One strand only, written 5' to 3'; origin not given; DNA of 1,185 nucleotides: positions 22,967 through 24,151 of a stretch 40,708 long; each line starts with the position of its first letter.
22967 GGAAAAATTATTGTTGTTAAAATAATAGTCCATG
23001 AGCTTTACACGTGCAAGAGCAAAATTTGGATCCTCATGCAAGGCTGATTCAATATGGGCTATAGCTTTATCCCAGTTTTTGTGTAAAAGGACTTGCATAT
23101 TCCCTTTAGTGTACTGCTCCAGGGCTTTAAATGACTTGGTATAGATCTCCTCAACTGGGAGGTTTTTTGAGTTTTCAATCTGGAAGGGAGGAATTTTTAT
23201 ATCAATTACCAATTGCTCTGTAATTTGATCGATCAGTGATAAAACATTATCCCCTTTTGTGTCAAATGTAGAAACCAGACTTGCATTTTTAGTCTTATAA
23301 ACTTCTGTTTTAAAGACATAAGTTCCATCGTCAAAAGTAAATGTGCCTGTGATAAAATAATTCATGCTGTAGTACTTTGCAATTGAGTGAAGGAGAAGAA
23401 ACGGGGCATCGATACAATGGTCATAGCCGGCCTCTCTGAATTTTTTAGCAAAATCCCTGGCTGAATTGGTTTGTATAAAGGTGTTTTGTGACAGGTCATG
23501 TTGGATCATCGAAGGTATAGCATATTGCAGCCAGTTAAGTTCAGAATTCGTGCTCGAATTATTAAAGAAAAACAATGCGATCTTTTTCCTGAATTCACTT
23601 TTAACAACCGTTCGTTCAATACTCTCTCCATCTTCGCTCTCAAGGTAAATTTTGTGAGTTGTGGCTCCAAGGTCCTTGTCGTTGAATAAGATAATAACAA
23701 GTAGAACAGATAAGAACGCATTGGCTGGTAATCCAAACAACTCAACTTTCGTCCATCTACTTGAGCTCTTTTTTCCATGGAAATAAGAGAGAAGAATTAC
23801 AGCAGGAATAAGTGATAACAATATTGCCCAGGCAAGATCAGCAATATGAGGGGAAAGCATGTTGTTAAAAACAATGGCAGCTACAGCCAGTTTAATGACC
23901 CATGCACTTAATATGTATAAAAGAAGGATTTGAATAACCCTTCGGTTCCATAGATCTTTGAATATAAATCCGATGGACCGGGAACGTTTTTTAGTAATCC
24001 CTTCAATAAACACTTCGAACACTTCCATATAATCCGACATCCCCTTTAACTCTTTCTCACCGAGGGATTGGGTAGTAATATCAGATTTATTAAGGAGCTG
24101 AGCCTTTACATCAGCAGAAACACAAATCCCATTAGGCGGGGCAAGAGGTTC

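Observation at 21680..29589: HK-RR-cyclase-cyclase module: tandem paralogous N-terminal class-III nucleotidyl cyclase / 3-TM / giant TPR proteins downstream of a two-component system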

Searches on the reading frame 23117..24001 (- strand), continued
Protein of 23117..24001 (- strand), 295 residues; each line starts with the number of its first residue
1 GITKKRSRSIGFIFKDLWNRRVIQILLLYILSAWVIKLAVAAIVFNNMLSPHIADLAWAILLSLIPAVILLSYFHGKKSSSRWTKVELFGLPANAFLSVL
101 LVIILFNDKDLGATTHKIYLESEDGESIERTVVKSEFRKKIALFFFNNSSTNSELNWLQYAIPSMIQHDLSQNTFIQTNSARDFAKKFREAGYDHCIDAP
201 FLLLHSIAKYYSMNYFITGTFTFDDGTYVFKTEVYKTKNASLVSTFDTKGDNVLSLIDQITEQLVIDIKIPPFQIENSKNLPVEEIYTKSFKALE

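Call 80: list_cluster_members(proteins=[P0125, P0127, P0130, P0141, P0153, P0168, P0175, P0194, P0162, P0155])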
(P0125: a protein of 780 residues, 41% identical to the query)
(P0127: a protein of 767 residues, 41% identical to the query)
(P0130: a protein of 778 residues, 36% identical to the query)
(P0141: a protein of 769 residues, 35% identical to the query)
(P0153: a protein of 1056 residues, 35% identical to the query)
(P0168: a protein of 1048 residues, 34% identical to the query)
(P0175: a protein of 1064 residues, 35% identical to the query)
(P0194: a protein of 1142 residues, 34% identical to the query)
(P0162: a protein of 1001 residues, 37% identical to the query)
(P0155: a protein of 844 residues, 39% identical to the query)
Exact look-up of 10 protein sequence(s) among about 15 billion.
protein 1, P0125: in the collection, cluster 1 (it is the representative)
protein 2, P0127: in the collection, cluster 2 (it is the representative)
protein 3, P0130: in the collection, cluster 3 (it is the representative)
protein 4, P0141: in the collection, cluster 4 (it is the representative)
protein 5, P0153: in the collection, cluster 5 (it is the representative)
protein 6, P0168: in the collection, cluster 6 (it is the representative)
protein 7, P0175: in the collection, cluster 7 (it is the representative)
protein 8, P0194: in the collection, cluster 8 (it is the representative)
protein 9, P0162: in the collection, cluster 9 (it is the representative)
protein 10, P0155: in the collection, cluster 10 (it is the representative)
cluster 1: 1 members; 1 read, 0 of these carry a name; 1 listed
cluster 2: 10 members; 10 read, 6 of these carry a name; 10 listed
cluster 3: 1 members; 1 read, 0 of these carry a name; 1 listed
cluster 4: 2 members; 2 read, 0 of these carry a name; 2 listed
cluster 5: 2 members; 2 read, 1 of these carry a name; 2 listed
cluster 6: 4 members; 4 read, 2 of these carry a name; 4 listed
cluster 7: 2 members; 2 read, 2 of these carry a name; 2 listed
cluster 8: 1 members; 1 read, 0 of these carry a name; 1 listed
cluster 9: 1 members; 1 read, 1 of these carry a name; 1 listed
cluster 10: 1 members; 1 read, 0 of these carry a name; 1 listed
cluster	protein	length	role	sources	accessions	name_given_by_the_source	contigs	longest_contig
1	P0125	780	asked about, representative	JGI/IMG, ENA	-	-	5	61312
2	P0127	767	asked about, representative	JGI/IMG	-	tetratricopeptide (TPR) repeat protein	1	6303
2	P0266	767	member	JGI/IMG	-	tetratricopeptide (TPR) repeat protein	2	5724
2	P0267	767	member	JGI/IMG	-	tetratricopeptide (TPR) repeat protein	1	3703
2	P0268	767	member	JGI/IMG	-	tetratricopeptide (TPR) repeat protein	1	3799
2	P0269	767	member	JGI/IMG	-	tetratricopeptide (TPR) repeat protein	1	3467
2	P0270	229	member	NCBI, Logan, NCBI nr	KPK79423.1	MAG: hypothetical protein AMS25_12770 [Gemmatimonas sp. SM23_52]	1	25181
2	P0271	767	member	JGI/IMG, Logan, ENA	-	-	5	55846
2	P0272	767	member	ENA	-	-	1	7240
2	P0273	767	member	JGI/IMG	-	-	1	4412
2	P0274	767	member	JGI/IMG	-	-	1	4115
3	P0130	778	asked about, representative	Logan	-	-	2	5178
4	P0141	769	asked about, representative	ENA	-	-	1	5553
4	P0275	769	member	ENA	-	-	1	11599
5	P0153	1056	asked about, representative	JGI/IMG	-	serine/threonine protein kinase/Tfp pilus assembly protein PilF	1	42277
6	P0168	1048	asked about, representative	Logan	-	-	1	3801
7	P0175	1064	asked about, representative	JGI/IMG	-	serine/threonine protein kinase/tetratricopeptide (TPR) repeat protein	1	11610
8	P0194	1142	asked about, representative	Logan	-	-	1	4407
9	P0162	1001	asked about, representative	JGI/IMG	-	tetratricopeptide (TPR) repeat protein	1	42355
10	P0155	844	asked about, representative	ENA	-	-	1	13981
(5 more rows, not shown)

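Call 84: find_encoding_contigs(protein=P0125, flank=5000, max_places=2)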
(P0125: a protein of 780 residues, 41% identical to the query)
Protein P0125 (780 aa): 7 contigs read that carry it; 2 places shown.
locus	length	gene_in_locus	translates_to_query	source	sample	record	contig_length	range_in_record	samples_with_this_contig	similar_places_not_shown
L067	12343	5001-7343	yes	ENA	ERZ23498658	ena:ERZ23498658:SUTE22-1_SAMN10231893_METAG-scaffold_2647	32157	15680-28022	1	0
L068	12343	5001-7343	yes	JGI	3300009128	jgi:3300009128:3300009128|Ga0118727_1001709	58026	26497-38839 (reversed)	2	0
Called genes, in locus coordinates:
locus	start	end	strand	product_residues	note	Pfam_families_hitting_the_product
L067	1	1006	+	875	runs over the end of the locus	PF11369:DUF3160, PF13860:FlgD_ig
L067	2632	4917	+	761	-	PF25174:Beta-prop_THOC3, PF25175:Beta-prop_WDR5, PF25391:WD40_Gbeta, PF23381:Beta-prop_IFT122_1st, PF24814:WD40_Prp19, PF24817:WD40_WDHD1_1st, PF25173:Beta-prop_WDR3_1st, PF25174:Beta-prop_THOC3, +100 more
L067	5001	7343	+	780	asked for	PF13431:TPR_17 (faint), PF13371:TPR_9 (weak), PF13414:TPR_11 (weak), PF13432:TPR_16, PF14559:TPR_19, PF13371:TPR_9 (weak), PF12895:ANAPC3 (weak), PF14559:TPR_19 (weak), +15 more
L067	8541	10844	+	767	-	PF11846:Wzy_C_2 (faint), PF00515:TPR_1 (faint), PF07719:TPR_2 (faint), PF13181:TPR_8 (faint), PF13371:TPR_9 (faint), PF13424:TPR_12 (weak), PF13414:TPR_11, PF14559:TPR_19 (weak), +13 more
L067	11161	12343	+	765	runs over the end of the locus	PF13428:TPR_14 (faint), PF28559:TPR_SusR (faint), PF00515:TPR_1 (faint), PF07719:TPR_2 (faint), PF13431:TPR_17 (weak), PF14559:TPR_19 (weak), PF13424:TPR_12 (weak), PF14559:TPR_19 (weak), +14 more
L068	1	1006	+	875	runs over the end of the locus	PF11369:DUF3160, PF13860:FlgD_ig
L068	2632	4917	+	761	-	PF25174:Beta-prop_THOC3, PF25175:Beta-prop_WDR5, PF25391:WD40_Gbeta, PF23381:Beta-prop_IFT122_1st, PF24814:WD40_Prp19, PF24817:WD40_WDHD1_1st, PF25173:Beta-prop_WDR3_1st, PF25174:Beta-prop_THOC3, +100 more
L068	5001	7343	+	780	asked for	PF13431:TPR_17 (faint), PF13371:TPR_9 (weak), PF13414:TPR_11 (weak), PF13432:TPR_16, PF14559:TPR_19, PF13371:TPR_9 (weak), PF12895:ANAPC3 (weak), PF14559:TPR_19 (weak), +15 more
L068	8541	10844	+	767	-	PF11846:Wzy_C_2 (faint), PF03704:BTAD (faint), PF12895:ANAPC3 (faint), PF23914:TPR_CcmH_CycH (faint), PF25064:ARM_TT21_5th (faint), PF13424:TPR_12 (weak), PF13414:TPR_11, PF14559:TPR_19 (weak), +14 more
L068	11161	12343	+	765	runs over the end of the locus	PF13428:TPR_14 (faint), PF28559:TPR_SusR (faint), PF00515:TPR_1 (faint), PF07719:TPR_2 (faint), PF13431:TPR_17 (weak), PF14559:TPR_19 (weak), PF13424:TPR_12 (weak), PF14559:TPR_19 (weak), +14 more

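Call 85: find_encoding_contigs(protein=P0271, flank=5000, max_places=2)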
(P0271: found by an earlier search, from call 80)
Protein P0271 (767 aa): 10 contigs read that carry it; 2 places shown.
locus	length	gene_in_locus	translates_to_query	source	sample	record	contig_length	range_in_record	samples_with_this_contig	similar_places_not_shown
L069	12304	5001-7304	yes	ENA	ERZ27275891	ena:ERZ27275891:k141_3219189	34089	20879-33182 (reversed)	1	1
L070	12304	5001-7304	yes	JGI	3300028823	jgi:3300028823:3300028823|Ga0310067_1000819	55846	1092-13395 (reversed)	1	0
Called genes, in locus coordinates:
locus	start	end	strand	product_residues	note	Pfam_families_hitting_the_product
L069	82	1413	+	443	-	-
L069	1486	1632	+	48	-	-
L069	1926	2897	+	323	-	PF00480:ROK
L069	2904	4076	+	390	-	PF00083:Sugar_tr (weak), PF07690:MFS_1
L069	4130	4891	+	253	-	PF13580:SIS_2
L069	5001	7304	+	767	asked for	PF13371:TPR_9 (weak), PF13432:TPR_16 (weak), PF13424:TPR_12 (weak), PF00515:TPR_1 (weak), PF07719:TPR_2 (weak), PF13181:TPR_8 (weak), PF13432:TPR_16 (weak), PF12895:ANAPC3 (weak), +18 more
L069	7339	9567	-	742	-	PF26549:Tricorn_N (faint), PF26550:Tricorn_2nd (faint), PF07676:PD40 (weak), PF00930:DPPIV_N (weak), PF02129:Peptidase_S15 (faint), PF20434:BD-FAE (faint), PF00326:Peptidase_S9, PF01738:DLH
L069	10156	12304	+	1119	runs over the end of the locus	PF00930:DPPIV_N (faint), PF25174:Beta-prop_THOC3 (faint), PF26549:Tricorn_N, PF26550:Tricorn_2nd, PF07676:PD40, PF14684:Tricorn_C1, PF14685:PDZ_Tricorn, PF03572:Peptidase_S41, +1 more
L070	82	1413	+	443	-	-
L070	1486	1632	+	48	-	-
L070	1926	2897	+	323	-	PF00480:ROK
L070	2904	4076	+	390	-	PF00083:Sugar_tr (weak), PF07690:MFS_1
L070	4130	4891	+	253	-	PF13580:SIS_2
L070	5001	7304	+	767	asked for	PF13371:TPR_9 (weak), PF13432:TPR_16 (weak), PF13424:TPR_12 (weak), PF00515:TPR_1 (weak), PF07719:TPR_2 (weak), PF13181:TPR_8 (weak), PF13432:TPR_16 (weak), PF12895:ANAPC3 (weak), +18 more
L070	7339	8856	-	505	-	PF26549:Tricorn_N (faint), PF07676:PD40 (faint), PF00930:DPPIV_N (weak), PF02129:Peptidase_S15 (faint), PF20434:BD-FAE (faint), PF01738:DLH, PF00326:Peptidase_S9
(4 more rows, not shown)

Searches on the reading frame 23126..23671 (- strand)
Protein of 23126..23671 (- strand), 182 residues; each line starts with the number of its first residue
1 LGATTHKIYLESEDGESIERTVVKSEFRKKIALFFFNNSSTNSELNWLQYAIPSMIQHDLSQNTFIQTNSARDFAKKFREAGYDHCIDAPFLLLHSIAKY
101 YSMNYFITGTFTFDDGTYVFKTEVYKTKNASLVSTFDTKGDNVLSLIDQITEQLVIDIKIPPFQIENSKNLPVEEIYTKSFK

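Call 44: predict_structure(alignment_id=A3)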
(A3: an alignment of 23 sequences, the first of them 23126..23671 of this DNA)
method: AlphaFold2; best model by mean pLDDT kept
length: 182 residues; sequences in the alignment: 23
mean_pLDDT: 83.7   pTM: 0.74
mean pLDDT of the five models: 83.7, 83.6, 82.7, 82.3, 82.2
residues with pLDDT >= 90: 115; 70-90: 20; 50-70: 35; < 50: 12
segments of 3 or more residues with pLDDT < 50: 1-4, 164-168, 180-182
pLDDT, mean of each block of 10 residues (from residue 1): 52 63 74 95 92 94 89 92 92 97 97 95 97 97 95 89 51 54 39
secondary structure, 60 per line:
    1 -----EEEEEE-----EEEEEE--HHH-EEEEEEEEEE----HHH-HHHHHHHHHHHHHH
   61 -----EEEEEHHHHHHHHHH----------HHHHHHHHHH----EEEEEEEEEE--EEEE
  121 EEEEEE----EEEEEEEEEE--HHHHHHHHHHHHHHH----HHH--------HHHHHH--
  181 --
elements in order: E6-11 E17-22 E29-38 H47-60 E66-70 H71-80 H91-100 E105-114 E117-126 E131-140 H143-157 H173-178
